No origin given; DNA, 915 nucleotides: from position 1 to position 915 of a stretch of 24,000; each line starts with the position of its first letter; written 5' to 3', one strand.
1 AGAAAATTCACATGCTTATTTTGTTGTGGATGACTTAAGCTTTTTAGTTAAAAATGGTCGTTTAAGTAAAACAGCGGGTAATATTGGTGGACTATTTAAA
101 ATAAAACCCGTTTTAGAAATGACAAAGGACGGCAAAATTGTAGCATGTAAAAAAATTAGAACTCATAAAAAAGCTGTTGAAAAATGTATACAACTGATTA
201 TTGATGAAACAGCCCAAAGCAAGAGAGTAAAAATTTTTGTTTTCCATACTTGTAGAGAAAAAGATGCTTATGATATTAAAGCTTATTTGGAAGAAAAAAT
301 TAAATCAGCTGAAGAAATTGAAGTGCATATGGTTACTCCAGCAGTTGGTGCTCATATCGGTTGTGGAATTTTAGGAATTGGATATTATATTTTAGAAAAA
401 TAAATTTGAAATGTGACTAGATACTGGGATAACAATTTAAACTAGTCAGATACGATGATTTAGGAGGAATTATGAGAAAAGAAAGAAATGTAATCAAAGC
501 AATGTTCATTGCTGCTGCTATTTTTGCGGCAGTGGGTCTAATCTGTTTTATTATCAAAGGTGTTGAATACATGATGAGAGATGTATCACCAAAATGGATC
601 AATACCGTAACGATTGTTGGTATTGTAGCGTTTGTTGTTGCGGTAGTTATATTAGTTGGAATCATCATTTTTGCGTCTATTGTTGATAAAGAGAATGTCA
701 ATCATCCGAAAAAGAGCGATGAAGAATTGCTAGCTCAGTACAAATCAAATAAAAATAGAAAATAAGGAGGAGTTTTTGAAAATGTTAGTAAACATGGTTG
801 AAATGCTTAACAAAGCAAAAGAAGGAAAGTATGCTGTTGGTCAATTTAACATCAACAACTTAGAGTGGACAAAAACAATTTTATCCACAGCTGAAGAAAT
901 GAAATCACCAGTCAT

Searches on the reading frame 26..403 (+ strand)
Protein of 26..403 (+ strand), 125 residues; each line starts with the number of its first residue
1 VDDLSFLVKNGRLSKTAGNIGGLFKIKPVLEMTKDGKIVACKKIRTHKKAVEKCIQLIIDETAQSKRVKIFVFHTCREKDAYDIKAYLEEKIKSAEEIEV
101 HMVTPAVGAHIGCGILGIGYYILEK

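Call 4: search_protein_families(library=pfam, proteins=[window:26-403:+], max_evalue=1)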
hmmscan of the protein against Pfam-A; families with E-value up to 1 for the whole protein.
window:26-403:+ (125 aa): 2 families
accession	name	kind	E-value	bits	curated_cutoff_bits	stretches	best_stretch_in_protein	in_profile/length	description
PF02645.21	DegV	-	6e-29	101.7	27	1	2-121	161-278/280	Uncharacterised protein, DegV family COG1307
PF19060.5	DVNP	-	0.022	15.6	25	1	8-66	7-60/77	DVNP family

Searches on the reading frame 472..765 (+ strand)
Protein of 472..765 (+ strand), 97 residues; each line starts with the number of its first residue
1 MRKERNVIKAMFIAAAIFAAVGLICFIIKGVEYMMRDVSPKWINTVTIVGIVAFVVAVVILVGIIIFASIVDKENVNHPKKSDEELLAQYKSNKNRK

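Call 4: search_protein_families(library=pfam, proteins=[window:472-765:+], max_evalue=1)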
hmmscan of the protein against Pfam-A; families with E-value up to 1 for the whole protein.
window:472-765:+ (97 aa): 22 families
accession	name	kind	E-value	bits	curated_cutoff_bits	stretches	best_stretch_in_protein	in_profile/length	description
PF07332.16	Phage_holin_3_6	-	5.4e-05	23.7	28.4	1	10-63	38-90/116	Putative Actinobacterial Holin-X, holin superfamily III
PF19297.4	QcrA_N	-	0.00071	19.5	27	1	4-68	52-118/222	QcrA subunit N-terminal region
PF00822.25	PMP22_Claudin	-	0.00086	19.7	26.7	1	8-83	69-137/161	PMP-22/EMP/MP20/Claudin family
PF04039.18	MnhB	-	0.0014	19.3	22.5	1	12-66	32-85/127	Domain related to MnhB subunit of Na+/H+ antiporter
PF06196.17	DUF997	-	0.01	16.2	26.3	1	5-65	4-67/77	Protein of unknown function (DUF997)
PF05767.17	Pox_A14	-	0.014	16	27.7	1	45-73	43-71/93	Poxvirus virion envelope protein A14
PF20990.2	DUF2207_C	-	0.016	15.4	33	1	6-73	132-191/247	Predicted membrane protein (DUF2207) C-terminal domain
PF13903.11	Claudin_2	-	0.016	15.4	29.1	1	7-78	90-153/192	PMP-22/EMP/MP20/Claudin tight junction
PF04893.22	Yip1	-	0.019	15.3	28.6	1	2-70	15-79/173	Yip1 domain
PF14575.11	EphA2_TM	-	0.063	14.4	28.9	1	48-90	2-42/74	Ephrin type-A receptor 2 transmembrane domain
PF15420.11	Abhydrolase_9_N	-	0.063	13.7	27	1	6-72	90-158/208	Alpha/beta-hydrolase family N-terminus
PF06143.16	Baculo_11_kDa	-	0.073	13.1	28.4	1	51-85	40-74/84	Baculovirus 11 kDa family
PF19652.4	DUF6155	-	0.085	13.1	27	1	27-77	61-112/170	Family of unknown function (DUF6155)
PF14110.11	DUF4282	-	0.11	13.6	27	1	6-60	11-63/86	Domain of unknown function (DUF4282)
PF13179.11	DUF4006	-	0.13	12.7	22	1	48-69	10-31/64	Family of unknown function (DUF4006)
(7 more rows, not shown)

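Call 8: search_protein_families(library=ncbifam, proteins=[window:472-765:+], max_evalue=1)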
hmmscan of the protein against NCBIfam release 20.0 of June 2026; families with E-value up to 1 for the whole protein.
window:472-765:+ (97 aa): 6 families
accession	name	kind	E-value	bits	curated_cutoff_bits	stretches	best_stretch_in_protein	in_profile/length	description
NF033480.1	bifunc_MprF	equivalog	0.0014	17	600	1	4-90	442-530/841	bifunctional lysylphosphatidylglycerol flippase/synthetase MprF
NF046000.1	MAG1210_fam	subfamily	0.0077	14.9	275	1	7-92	64-140/550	MAG1210 family protein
NF058603.1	SCO2097_fam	equivalog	0.012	15.9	110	1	5-83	35-98/129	SCO2097 family morphological protein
NF045939.1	MHJ_0274_fam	hypoth_equivalog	0.02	14.6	80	1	50-92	3-45/165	MHJ_0274 family protein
NF050121.1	bc1_QcrA_actin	exception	0.11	11.9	275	1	2-76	19-91/319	cytochrome bc1 complex Rieske iron-sulfur subunit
NF006283.1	PRK08455.1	equivalog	0.25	11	187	1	44-94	16-67/182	flagellar basal body-associated protein FliL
